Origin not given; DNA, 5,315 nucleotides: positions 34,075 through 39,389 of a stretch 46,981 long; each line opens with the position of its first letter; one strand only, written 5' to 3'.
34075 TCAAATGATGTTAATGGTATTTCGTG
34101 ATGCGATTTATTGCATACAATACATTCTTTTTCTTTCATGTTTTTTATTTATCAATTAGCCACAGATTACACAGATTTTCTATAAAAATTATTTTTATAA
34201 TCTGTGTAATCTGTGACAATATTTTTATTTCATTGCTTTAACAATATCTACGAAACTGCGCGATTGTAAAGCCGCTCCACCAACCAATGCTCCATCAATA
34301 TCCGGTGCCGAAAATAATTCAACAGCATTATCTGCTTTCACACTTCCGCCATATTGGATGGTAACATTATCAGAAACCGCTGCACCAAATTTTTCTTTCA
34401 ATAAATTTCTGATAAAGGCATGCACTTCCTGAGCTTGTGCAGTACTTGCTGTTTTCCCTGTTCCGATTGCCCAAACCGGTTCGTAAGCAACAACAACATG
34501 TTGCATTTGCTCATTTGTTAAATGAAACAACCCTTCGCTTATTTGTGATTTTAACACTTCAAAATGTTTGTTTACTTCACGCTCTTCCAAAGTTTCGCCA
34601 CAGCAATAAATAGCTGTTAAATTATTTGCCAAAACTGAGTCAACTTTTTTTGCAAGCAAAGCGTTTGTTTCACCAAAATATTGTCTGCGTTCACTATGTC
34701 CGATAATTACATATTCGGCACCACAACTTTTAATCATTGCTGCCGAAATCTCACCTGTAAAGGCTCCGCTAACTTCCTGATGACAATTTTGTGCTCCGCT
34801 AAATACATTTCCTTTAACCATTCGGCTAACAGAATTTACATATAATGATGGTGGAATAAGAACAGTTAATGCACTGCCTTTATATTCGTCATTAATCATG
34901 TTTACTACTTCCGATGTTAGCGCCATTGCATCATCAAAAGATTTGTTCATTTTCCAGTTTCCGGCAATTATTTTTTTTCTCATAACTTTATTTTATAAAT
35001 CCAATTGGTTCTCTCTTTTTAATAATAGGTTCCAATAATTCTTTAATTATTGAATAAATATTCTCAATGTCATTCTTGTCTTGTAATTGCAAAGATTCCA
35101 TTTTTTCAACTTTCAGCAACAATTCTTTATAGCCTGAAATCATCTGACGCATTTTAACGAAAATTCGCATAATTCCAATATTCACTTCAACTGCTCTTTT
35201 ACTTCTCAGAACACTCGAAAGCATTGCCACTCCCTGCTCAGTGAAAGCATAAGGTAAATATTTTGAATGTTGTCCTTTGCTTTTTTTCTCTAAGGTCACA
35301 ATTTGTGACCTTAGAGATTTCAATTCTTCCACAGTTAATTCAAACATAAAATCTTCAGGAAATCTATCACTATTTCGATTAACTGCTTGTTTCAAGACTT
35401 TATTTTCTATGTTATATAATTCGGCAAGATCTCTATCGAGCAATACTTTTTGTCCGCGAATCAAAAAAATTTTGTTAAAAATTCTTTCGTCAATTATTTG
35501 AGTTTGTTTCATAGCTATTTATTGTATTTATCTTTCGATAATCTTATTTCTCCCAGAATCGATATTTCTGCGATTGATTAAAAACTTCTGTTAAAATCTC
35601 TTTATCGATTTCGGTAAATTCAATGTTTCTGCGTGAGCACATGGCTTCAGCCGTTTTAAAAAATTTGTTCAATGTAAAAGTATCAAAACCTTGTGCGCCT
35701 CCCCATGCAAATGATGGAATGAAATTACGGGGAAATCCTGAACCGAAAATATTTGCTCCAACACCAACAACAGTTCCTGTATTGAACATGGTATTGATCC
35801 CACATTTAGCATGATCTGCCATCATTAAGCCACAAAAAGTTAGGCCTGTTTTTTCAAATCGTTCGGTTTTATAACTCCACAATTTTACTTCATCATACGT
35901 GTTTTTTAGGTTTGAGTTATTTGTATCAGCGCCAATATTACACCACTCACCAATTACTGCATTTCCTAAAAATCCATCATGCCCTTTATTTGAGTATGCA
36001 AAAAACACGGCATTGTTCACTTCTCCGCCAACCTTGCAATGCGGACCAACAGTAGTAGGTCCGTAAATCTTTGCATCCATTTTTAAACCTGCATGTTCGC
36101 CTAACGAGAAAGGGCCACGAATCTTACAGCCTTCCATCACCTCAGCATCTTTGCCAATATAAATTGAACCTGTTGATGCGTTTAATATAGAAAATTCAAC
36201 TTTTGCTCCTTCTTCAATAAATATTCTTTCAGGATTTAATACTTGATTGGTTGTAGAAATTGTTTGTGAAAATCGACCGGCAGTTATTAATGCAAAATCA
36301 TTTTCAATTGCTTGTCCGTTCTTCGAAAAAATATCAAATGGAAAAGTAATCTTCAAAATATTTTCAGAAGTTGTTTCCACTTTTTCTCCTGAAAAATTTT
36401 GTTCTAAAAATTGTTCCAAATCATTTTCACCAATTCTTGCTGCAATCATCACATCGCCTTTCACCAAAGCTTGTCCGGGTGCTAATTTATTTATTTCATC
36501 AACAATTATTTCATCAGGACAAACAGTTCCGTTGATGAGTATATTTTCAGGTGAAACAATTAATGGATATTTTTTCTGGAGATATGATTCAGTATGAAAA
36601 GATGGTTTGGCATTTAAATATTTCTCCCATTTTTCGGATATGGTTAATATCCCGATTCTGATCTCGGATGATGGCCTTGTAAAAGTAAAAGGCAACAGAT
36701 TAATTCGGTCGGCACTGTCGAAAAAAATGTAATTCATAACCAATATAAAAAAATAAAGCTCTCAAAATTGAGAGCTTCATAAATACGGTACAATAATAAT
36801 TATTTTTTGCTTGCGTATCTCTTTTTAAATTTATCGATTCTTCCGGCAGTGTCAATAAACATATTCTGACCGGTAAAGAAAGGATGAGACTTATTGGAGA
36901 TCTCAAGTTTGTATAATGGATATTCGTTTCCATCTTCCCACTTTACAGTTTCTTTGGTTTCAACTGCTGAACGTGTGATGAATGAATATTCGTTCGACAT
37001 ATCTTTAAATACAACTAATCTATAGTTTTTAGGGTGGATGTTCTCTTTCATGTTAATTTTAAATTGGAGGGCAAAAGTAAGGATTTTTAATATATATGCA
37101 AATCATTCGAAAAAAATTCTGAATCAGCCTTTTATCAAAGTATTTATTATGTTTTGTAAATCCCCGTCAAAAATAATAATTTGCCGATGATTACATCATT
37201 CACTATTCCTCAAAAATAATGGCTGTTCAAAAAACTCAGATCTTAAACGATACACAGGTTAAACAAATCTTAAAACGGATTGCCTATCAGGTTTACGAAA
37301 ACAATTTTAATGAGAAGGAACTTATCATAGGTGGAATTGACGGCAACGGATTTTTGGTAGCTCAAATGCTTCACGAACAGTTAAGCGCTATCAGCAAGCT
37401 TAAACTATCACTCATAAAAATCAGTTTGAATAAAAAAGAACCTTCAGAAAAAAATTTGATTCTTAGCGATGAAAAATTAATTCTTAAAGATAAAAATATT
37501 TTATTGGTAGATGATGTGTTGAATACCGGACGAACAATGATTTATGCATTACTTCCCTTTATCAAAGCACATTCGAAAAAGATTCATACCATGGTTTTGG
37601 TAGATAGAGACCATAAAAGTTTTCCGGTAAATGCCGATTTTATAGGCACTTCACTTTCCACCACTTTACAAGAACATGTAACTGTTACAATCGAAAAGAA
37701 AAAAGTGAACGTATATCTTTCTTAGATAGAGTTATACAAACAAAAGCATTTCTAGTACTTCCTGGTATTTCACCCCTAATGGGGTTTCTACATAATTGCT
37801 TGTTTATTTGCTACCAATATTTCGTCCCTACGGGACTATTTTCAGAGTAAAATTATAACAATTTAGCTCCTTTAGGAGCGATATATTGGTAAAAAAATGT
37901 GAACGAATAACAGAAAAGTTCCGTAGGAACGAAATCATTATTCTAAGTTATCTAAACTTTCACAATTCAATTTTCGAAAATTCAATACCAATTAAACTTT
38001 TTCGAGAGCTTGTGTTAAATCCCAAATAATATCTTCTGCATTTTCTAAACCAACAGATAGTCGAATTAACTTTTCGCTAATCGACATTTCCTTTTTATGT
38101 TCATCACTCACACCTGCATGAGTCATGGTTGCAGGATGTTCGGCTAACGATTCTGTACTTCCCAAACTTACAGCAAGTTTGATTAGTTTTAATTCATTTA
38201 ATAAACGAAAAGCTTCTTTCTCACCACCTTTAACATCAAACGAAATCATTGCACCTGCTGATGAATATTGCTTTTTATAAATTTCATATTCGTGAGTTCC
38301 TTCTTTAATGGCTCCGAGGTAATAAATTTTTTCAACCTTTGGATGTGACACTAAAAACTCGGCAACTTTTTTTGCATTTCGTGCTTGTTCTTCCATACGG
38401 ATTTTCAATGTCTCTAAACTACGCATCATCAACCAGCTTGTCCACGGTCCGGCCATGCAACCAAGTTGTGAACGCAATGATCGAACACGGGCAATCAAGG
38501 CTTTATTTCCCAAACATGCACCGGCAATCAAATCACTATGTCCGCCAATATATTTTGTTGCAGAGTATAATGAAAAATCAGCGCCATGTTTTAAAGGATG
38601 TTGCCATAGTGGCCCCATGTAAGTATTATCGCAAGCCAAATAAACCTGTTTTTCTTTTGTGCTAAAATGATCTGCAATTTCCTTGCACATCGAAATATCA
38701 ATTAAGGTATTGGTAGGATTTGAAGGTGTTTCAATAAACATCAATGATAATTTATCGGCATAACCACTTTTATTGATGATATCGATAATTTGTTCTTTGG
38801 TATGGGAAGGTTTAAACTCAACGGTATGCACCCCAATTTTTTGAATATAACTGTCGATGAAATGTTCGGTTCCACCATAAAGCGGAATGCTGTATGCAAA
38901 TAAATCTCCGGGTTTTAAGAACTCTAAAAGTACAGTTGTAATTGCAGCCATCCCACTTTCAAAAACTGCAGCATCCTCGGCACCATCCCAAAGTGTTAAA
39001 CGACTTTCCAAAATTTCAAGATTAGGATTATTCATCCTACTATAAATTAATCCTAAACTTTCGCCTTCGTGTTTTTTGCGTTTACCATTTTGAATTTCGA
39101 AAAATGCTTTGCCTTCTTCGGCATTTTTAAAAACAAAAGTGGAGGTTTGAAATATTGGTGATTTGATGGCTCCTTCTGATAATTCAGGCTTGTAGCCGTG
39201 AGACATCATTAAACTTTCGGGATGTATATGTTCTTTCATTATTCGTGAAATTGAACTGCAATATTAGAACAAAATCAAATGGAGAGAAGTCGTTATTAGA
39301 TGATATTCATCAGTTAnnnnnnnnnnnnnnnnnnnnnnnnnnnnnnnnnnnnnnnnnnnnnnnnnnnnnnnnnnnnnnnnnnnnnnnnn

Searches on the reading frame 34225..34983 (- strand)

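Call 35: search_protein_families(library=pfam, proteins=[window:34225-34983:-], max_evalue=0.0001)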
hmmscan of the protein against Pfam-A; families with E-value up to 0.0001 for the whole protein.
window:34225-34983:- (252 aa): 1 family
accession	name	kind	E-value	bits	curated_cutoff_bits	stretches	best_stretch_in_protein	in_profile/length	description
PF00121.24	TIM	-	1.9e-95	319.5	20.1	1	4-250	1-244/245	Triosephosphate isomerase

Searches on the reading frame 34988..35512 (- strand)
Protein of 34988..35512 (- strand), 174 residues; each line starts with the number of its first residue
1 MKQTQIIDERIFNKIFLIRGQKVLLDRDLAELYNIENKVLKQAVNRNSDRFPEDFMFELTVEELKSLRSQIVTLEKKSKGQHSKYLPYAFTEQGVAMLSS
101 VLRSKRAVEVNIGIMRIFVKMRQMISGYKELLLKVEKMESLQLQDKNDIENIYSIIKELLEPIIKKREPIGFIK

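Call 35: search_protein_families(library=pfam, proteins=[window:34988-35512:-], max_evalue=0.0001)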
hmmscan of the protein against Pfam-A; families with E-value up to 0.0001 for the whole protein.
window:34988-35512:- (174 aa): 1 family
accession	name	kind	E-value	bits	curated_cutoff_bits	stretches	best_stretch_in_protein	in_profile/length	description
PF10543.14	ORF6N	-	3.2e-36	123.9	27.8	1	13-101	1-86/86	ORF6N domain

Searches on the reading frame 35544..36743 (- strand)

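Call 35: search_protein_families(library=pfam, proteins=[window:35544-36743:-], max_evalue=0.0001)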
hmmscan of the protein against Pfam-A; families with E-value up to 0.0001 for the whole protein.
window:35544-36743:- (399 aa): 2 families
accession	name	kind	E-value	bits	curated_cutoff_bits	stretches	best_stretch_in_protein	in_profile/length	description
PF13562.11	NTP_transf_4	-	1e-51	175.6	27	1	5-157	1-152/153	Sugar nucleotidyl transferase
PF00132.30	Hexapep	-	1.6e-06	28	27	0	214-240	4-30/36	Bacterial transferase hexapeptide (six repeats)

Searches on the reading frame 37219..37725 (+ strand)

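Call 36: search_protein_families(library=pfam, proteins=[window:37219-37725:+], max_evalue=0.0001)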
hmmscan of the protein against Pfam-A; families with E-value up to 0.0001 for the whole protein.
window:37219-37725:+ (168 aa): 1 family
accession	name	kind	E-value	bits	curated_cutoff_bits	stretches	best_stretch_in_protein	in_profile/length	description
PF00156.33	Pribosyltran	-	1.6e-22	79.9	26.3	1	6-143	3-139/158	Phosphoribosyl transferase domain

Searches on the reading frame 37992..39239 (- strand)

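Call 36: search_protein_families(library=pfam, proteins=[window:37992-39239:-], max_evalue=0.0001)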
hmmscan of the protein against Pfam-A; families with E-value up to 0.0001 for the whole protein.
window:37992-39239:- (415 aa): 2 families
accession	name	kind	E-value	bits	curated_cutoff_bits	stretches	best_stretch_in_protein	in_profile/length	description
PF01053.26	Cys_Met_Meta_PP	-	3.4e-111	371.9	27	1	10-413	3-381/381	Cys/Met metabolism PLP-dependent enzyme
PF00155.27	Aminotran_1_2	-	7.6e-09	35.7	19.7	1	87-299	65-289/361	Aminotransferase class I and II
